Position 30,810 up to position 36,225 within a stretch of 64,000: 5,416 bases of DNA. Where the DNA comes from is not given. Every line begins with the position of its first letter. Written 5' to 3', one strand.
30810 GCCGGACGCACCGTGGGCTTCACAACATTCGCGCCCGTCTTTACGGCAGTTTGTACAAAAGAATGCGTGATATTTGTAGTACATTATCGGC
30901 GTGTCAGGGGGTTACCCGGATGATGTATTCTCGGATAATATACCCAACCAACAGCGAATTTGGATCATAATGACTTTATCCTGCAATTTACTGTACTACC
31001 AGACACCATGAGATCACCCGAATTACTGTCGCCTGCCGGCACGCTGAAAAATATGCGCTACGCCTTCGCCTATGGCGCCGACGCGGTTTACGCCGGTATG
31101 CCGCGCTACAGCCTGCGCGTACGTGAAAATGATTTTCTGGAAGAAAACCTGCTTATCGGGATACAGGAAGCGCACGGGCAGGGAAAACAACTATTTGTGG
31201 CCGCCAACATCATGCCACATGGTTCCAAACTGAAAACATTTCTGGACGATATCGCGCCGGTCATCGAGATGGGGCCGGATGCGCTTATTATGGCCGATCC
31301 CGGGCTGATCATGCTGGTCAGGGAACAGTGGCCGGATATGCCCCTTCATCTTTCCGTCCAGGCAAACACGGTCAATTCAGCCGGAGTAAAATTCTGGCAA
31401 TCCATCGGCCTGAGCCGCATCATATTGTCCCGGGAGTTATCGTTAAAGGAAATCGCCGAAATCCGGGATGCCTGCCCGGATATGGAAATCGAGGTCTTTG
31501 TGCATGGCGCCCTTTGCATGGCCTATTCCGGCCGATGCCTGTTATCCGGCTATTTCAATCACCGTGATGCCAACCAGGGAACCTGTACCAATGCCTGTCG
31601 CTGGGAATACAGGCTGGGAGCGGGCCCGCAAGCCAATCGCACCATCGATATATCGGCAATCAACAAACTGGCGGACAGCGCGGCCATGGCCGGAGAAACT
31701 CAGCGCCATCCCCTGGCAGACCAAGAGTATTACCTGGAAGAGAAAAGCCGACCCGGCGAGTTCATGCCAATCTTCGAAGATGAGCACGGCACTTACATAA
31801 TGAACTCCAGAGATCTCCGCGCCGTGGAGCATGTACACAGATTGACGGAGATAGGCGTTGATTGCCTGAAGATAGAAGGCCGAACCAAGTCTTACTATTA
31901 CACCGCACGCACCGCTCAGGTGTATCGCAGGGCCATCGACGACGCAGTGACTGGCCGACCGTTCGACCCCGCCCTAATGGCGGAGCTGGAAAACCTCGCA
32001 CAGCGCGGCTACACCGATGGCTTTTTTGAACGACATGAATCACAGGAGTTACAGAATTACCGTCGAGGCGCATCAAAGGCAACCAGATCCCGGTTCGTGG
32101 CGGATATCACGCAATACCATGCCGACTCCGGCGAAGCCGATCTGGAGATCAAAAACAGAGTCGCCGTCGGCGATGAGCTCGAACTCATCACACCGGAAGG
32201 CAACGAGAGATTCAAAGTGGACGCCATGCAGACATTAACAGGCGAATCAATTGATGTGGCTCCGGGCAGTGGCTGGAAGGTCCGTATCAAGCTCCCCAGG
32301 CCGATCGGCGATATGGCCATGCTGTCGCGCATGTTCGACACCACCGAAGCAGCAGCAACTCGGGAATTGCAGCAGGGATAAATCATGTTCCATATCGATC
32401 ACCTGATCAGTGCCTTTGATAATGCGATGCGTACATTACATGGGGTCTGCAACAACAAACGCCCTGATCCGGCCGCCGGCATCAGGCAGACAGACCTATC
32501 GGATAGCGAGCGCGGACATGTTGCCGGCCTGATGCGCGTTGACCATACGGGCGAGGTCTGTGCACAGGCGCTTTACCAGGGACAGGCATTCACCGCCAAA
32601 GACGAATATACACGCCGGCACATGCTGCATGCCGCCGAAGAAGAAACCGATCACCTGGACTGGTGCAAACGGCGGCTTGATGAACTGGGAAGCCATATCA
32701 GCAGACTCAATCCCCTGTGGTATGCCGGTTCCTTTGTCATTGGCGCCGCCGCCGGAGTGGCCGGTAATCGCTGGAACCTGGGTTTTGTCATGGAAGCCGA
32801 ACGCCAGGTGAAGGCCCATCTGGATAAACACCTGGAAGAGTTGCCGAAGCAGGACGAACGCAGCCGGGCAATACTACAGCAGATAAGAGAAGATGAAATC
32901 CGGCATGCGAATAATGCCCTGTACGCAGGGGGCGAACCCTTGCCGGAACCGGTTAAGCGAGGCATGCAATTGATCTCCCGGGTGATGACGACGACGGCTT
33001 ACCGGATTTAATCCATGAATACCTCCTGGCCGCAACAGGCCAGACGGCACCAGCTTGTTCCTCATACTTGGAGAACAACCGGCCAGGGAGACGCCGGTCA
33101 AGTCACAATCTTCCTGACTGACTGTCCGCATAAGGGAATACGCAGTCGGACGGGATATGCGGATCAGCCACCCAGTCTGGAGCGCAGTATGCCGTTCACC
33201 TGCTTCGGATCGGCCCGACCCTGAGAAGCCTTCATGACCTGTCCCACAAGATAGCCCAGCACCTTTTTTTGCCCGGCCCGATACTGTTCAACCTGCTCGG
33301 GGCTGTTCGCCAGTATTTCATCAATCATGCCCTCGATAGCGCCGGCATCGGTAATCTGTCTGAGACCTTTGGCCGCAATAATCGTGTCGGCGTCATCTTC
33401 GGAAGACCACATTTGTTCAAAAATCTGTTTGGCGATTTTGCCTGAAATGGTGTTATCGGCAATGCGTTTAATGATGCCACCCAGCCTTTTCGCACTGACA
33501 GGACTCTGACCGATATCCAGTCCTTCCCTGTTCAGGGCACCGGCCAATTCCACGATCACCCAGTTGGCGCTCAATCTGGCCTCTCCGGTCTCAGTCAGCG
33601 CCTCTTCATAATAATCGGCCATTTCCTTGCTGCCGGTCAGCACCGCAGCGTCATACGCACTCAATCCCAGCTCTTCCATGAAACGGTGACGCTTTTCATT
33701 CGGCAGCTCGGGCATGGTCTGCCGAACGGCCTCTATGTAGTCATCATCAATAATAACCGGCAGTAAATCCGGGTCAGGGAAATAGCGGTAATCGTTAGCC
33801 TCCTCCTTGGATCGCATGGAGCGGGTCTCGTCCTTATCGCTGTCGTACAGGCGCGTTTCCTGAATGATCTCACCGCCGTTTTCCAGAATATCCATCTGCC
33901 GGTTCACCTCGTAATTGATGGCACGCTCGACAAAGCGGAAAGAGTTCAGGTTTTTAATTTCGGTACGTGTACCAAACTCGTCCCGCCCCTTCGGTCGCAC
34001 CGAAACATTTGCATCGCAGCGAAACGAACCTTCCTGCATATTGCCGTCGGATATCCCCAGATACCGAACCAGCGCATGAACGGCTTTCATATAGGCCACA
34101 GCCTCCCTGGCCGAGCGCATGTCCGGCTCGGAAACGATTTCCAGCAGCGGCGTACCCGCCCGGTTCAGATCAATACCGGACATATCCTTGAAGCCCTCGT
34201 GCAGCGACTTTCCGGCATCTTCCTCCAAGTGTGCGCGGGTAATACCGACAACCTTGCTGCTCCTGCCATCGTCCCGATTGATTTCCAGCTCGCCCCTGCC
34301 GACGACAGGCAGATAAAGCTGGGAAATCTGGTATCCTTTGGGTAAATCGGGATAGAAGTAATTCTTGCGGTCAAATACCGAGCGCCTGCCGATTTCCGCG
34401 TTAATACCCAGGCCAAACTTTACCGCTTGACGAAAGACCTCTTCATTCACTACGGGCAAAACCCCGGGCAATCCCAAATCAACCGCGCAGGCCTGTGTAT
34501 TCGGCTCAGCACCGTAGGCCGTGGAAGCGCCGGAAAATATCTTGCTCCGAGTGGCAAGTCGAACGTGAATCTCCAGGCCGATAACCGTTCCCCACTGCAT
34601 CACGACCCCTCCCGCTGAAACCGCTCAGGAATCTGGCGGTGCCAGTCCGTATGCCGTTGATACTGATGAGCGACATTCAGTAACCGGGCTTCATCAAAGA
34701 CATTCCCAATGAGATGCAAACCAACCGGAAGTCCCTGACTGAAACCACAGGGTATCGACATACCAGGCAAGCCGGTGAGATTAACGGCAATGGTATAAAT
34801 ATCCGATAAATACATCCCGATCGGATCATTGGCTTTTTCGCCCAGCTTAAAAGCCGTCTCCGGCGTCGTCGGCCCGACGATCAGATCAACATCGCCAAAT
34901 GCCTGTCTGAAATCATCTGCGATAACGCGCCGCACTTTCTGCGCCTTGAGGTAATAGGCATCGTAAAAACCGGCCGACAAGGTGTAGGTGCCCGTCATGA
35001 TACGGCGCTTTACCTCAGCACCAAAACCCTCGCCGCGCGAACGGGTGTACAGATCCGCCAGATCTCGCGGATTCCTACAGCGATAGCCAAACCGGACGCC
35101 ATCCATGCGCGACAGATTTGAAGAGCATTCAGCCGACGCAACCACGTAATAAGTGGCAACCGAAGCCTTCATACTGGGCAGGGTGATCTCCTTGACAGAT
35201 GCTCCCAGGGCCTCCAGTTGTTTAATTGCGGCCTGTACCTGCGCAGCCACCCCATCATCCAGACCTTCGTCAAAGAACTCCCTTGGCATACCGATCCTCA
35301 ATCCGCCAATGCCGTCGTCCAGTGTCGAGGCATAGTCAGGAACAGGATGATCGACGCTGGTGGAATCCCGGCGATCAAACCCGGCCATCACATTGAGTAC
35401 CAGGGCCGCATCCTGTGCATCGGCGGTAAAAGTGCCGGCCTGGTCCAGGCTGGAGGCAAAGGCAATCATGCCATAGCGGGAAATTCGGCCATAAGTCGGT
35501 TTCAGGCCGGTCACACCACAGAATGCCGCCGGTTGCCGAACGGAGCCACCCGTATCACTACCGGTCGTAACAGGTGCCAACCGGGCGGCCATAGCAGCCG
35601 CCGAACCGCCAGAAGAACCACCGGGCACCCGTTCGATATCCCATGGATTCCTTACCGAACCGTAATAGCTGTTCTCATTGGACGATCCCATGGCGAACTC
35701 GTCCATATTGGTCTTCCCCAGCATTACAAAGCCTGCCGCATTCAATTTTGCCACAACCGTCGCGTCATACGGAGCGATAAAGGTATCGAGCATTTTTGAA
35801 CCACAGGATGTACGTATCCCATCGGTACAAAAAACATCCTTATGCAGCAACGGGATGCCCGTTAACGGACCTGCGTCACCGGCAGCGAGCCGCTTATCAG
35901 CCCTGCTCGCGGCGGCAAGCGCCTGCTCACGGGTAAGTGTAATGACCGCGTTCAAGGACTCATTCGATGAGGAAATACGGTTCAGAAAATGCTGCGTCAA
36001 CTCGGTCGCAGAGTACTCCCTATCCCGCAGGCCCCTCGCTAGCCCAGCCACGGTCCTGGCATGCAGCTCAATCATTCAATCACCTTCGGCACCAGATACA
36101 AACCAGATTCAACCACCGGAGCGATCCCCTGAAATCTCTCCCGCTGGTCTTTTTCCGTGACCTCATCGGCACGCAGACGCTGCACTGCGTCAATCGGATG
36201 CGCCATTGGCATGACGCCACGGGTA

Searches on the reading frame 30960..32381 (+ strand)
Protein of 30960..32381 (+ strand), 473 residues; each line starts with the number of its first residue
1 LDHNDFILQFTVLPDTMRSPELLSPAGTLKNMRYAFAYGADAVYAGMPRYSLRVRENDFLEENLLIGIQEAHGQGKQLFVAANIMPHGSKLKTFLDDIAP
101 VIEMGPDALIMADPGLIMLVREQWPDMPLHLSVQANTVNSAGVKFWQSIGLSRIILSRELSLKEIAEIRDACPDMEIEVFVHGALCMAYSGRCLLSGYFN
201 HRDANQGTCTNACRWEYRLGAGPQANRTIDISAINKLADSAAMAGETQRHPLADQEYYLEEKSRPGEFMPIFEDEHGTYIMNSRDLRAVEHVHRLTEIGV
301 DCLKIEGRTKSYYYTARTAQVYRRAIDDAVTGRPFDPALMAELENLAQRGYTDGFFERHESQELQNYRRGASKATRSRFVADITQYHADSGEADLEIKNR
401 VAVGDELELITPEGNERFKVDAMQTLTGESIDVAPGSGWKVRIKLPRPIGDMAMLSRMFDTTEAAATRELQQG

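Call 64: search_protein_families(library=pfam, proteins=[window:30960-32381:+], max_evalue=0.00001)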
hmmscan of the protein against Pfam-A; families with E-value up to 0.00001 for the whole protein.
window:30960-32381:+ (473 aa): 2 families
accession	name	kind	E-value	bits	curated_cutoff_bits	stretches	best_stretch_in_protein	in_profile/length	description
PF01136.24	Peptidase_U32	-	5.9e-88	294.5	22.4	1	94-361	4-232/233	Peptidase family U32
PF16325.11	Peptidase_U32_C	-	4.1e-19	69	28.2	1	377-455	3-82/83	Peptidase family U32 C-terminal domain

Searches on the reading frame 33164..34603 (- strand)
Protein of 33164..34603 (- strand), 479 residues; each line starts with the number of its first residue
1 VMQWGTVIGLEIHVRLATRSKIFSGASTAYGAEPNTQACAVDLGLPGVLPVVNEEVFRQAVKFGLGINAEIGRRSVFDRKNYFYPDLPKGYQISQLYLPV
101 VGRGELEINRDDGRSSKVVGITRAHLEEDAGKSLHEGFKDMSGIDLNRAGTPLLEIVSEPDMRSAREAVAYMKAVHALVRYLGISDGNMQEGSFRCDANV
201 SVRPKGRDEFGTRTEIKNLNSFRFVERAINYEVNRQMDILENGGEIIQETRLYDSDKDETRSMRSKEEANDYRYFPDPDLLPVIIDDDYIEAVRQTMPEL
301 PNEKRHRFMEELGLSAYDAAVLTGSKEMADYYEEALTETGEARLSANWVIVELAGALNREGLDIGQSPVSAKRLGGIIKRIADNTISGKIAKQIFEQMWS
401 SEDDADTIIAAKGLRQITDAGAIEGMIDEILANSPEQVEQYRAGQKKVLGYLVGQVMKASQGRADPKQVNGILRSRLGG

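Call 64: search_protein_families(library=pfam, proteins=[window:33164-34603:-], max_evalue=0.00001)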
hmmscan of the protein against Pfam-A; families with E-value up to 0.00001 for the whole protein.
window:33164-34603:- (479 aa): 2 families
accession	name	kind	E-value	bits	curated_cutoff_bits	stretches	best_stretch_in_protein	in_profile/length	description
PF02934.20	GatB_N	-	4.4e-121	403.7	23.4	1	6-291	1-277/277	GatB/GatE catalytic domain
PF02637.23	GatB_Yqey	-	7.2e-52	175.6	27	1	330-477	1-148/148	GatB domain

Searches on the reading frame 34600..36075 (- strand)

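Call 64: search_protein_families(library=pfam, proteins=[window:34600-36075:-], max_evalue=0.00001)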
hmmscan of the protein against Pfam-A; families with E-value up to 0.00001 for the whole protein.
window:34600-36075:- (491 aa): 1 family
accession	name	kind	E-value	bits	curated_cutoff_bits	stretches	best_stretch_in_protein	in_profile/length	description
PF01425.27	Amidase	-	1.6e-153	512.4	27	1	25-466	1-445/445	Amidase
